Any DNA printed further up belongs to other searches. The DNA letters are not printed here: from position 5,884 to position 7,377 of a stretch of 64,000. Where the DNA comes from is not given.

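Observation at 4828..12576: Triheme cytochrome c + FAH hydrolase + 2-hydroxyacid dehydrogenase + lactonase operon next to T9SS-exported GSDH (PQQ-type) dehydrogenases: a candidate surface-oxidative sugar-acid pathway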

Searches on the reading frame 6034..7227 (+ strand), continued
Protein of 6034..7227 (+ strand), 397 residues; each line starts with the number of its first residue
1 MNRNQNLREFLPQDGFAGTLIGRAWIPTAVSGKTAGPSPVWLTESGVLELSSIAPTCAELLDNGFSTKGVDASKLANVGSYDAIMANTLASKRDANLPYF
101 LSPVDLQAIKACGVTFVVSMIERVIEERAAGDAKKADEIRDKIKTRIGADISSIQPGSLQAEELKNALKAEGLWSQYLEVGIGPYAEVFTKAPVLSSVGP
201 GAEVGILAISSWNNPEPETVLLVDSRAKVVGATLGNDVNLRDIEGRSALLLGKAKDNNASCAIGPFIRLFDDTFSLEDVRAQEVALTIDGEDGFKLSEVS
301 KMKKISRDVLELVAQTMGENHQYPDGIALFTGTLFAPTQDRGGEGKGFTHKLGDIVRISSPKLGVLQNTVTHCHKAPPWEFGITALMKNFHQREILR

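Call 38: find_encoding_contigs(protein=P0002, flank=10000, max_places=2)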
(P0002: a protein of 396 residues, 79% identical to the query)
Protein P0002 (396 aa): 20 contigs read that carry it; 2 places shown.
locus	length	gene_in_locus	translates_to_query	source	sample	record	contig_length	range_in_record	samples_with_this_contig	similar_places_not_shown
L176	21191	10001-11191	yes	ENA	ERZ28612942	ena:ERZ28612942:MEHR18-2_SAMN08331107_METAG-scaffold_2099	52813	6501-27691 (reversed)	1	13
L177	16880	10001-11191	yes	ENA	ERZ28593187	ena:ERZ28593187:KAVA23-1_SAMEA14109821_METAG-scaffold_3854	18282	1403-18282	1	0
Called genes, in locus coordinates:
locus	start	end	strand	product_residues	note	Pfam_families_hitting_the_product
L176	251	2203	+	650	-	PF10102:DUF2341, PF13927:Ig_3 (faint), PF13385:Laminin_G_3, PF07679:I-set (faint)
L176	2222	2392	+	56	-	-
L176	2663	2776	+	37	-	-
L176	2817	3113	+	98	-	-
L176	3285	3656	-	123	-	-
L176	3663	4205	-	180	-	PF11188:DUF2975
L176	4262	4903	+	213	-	-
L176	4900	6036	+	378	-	PF05140:ResB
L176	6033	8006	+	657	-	PF01578:Cytochrom_C_asm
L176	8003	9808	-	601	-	PF10102:DUF2341, PF13385:Laminin_G_3, PF05345:He_PIG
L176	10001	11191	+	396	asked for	PF01557:FAA_hydrolase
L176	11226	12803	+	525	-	PF00171:Aldedh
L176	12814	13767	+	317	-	PF00389:2-Hacid_dh, PF02826:2-Hacid_dh_C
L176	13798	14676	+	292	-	PF08450:SGL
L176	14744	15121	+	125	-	PF00717:Peptidase_S24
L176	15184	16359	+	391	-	PF00817:IMS, PF11799:IMS_C, PF13438:DUF4113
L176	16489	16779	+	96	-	-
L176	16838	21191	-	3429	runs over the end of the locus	PF10102:DUF2341 (weak), PF14870:PSII_BNR (faint), PF05345:He_PIG, PF10102:DUF2341, PF05345:He_PIG, PF10102:DUF2341, PF05345:He_PIG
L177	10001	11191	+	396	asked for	PF01557:FAA_hydrolase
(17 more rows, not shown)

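Call 51: search_protein_families(library=pfam, proteins=[L016:6582-8297:+, L016:12240-13901:+, L016:15942-19934:+, L016:3124-4308:-, L016:5704-6351:-], max_evalue=0.1)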
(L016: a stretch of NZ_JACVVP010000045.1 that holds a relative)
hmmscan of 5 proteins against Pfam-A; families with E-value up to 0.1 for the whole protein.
L016:6582-8297:+ (571 aa): 3 families
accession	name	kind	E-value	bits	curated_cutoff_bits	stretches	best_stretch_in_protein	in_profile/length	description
PF17128.10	DUF5107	-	1.9e-13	50.5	24.4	2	50-104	11-64/310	Domain of unknown function (DUF5107)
PF18962.6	Por_Secre_tail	-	1.3e-09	38.7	27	1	511-568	11-73/75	Secretion system C-terminal sorting domain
PF01123.25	Stap_Strp_toxin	-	0.0098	16.8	23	0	24-66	15-57/87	Staphylococcal/Streptococcal toxin, OB-fold domain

L016:12240-13901:+ (553 aa): 4 families
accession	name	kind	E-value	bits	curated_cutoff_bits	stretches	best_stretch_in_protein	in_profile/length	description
PF04616.20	Glyco_hydro_43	-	9.4e-97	324.3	32.2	1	20-313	1-288/288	Glycosyl hydrolases family 43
PF17851.8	GH43_C2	-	8.9e-59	199.1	22.7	1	345-548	4-203/203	Beta xylosidase C-terminal Concanavalin A-like domain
PF24793.1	GINT1_N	-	0.036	13.5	27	1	209-271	165-227/304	Glucosamine inositolphosphorylceramide transferase 1, N-terminal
PF07081.18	DUF1349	-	0.067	13.3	32.4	0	397-496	46-142/179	Protein of unknown function (DUF1349)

L016:15942-19934:+ (1330 aa): 8 families
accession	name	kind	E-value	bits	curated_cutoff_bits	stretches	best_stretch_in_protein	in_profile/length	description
PF16738.10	CBM26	-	2.4e-63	210.6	28.1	4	701-769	1-69/70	Starch-binding module 26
PF00128.31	Alpha-amylase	-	3.4e-41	142.4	22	2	36-311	1-197/446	Alpha amylase, catalytic domain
PF13290.12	CHB_HEX_C_1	-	4.8e-39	132.6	22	3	618-688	1-67/67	Chitobiase/beta-hexosaminidase C-terminal domain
PF13287.12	Fn3_assoc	-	2.3e-34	117.7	23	3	642-691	11-59/59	Fn3 associated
PF18962.6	Por_Secre_tail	-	1.8e-08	35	27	1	1253-1328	2-74/75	Secretion system C-terminal sorting domain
PF14524.12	Wzt_C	-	0.00016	22.1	30.4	1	1271-1320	49-107/143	Wzt C-terminal domain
PF18612.7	Bac_A_amyl_C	-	0.015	15.4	25.9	1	552-578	38-64/69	Bacterial Alpha amylase C-terminal domain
PF13585.12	CHU_C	-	0.028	15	27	0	1267-1322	23-77/86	CHU_C Type IX secretion signal domain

L016:3124-4308:- (394 aa): 1 family
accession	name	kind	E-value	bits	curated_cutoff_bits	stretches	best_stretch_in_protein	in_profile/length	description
PF02321.23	OEP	-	3e-23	83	22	2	29-199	5-185/187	Outer membrane efflux protein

L016:5704-6351:- (215 aa): 2 families
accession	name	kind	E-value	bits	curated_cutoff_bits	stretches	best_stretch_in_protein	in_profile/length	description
PF01184.24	Gpr1_Fun34_YaaH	-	4.9e-32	111.7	25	1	27-201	10-194/207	GPR1/FUN34/yaaH family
PF06127.16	Mpo1-like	-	0.01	16.4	24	1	113-199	6-93/95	2-hydroxy-palmitic acid dioxygenase Mpo1-like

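Call 57: search_protein_families(library=pfam, proteins=[L074:10625-11428:-, L012:12522-14117:-, L079:15421-16710:-, L069:8899-9885:-, L082:11171-12967:+, L061:11446-12348:-, L063:5396-7006:-, L085:16918-18099:+], max_evalue=0.00001)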
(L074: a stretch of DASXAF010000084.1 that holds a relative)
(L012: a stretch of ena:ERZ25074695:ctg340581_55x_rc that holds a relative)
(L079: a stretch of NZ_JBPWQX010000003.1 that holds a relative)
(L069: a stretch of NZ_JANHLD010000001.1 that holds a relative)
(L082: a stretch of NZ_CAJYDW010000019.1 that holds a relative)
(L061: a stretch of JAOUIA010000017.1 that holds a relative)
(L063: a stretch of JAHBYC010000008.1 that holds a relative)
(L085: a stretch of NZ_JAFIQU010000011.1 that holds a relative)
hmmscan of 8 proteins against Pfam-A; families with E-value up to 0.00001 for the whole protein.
L074:10625-11428:- (268 aa): 2 families
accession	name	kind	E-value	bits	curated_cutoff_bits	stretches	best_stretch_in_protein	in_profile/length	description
PF13561.12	adh_short_C2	-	2.3e-54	184.9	27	1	32-267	4-236/236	Enoyl-(Acyl carrier protein) reductase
PF00106.31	adh_short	-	8.8e-41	140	26.6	1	25-211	1-190/195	short chain dehydrogenase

L012:12522-14117:- (532 aa): 1 family
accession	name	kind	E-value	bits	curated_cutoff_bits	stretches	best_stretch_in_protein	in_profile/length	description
PF00171.27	Aldedh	-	2.2e-51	175.3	23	1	21-464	1-432/461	Aldehyde dehydrogenase family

L079:15421-16710:- (430 aa): 2 families
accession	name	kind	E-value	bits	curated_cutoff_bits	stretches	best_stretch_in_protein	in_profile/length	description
PF00005.33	ABC_tran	-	5.8e-39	134.3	25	1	106-254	1-137/137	ABC transporter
PF13304.12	AAA_21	-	1.6e-08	35.4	27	0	120-178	3-63/304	AAA domain, putative AbiEii toxin, Type IV TA system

L069:8899-9885:- (329 aa): 2 families
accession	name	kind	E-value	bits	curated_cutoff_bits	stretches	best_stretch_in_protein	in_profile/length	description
PF03466.25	LysR_substrate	-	4.1e-38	131.3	28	1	109-316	2-206/209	LysR substrate binding domain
PF00126.33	HTH_1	-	2.3e-15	56.7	26.6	1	25-84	1-60/60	Bacterial regulatory helix-turn-helix protein, lysR family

L082:11171-12967:+ (599 aa): 2 families
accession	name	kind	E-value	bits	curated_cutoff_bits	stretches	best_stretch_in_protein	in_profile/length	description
PF00920.27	ILVD_EDD_N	-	3e-104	349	27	1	49-360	1-314/316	Dihydroxy-acid/6-phosphogluconate dehydratase N-terminal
PF24877.1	ILV_EDD_C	-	4.4e-46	157.1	27.7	1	373-575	2-190/191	Dihydroxy-acid/6-phosphogluconate dehydratase C-terminal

L061:11446-12348:- (301 aa): 1 family
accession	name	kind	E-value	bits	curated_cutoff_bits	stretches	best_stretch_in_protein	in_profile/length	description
PF01557.24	FAA_hydrolase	-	1.9e-73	247.1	23.9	1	88-295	2-214/214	Fumarylacetoacetate (FAA) hydrolase C-terminal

L063:5396-7006:- (537 aa): 3 families
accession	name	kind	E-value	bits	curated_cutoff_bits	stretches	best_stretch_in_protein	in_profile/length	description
PF20629.2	GD_AH_C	-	2.6e-98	328.6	26.8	1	294-535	2-241/242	D-galactarate/Altronate dehydratase, C-terminal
PF04295.18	GD_AH_second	-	1.5e-44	151.8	27.3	1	141-283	1-135/136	D-galactarate dehydratase/Altronate hydrolase, second domain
PF08666.17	SAF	-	2.1e-12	47.8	21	1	45-113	1-62/63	SAF domain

L085:16918-18099:+ (394 aa): 1 family
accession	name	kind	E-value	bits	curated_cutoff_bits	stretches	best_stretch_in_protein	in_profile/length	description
PF03480.18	DctP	-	2.1e-69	234.5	23.4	1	100-374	1-278/286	Bacterial extracellular solute-binding protein, family 7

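Call 64: search_solved_structures(query=window:6034-7227:+, max_evalue=1e-10, show_alignments=2)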
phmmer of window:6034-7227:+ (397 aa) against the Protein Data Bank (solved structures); distinct sequences matched with E-value up to 1e-10: 2.
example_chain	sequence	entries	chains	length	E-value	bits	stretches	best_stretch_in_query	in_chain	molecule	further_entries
9kkt_B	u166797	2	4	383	9.8e-127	426.4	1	8-394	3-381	Fumarylacetoacetate hydrolase family protein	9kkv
2q18_X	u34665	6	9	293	1.3e-17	67.3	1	184-355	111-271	2-keto-3-deoxy-D-arabinonate dehydratase | Putative uncharacterized protein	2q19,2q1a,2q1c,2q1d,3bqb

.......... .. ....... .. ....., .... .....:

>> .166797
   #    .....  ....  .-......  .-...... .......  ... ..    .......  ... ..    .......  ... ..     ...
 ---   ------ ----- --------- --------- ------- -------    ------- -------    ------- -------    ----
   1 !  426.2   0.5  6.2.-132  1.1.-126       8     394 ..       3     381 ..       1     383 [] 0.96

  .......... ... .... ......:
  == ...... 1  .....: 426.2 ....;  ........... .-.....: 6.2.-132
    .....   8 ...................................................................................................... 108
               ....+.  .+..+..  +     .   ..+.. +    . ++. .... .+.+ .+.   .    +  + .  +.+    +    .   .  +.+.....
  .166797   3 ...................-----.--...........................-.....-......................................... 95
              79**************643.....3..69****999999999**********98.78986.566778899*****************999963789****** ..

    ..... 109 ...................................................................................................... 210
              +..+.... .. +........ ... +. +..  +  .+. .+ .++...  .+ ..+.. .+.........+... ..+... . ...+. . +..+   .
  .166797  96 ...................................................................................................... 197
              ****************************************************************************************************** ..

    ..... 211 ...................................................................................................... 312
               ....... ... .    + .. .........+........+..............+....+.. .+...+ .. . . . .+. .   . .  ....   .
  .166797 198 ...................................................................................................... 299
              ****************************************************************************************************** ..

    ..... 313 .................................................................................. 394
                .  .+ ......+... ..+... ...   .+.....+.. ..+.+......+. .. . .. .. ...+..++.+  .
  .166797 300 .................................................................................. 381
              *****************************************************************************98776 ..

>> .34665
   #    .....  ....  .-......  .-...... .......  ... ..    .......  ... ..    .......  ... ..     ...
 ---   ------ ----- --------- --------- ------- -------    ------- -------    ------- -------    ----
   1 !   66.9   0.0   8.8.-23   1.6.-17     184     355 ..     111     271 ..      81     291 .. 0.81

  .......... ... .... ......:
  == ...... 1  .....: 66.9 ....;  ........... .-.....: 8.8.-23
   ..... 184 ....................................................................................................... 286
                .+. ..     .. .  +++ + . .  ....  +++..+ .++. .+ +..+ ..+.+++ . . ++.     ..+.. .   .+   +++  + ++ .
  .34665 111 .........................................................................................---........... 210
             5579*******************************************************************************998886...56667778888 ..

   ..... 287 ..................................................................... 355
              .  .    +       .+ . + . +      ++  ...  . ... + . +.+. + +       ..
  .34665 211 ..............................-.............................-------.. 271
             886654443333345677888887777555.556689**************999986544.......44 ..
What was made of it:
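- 6034..7227 (+): FAH-superfamily 2-keto-3-deoxy-pentonate dehydratase (XylX / D-KdpD type). The metal triad E216/E218/D237 aligns with KdaD E143/E145/D164 (call 64).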
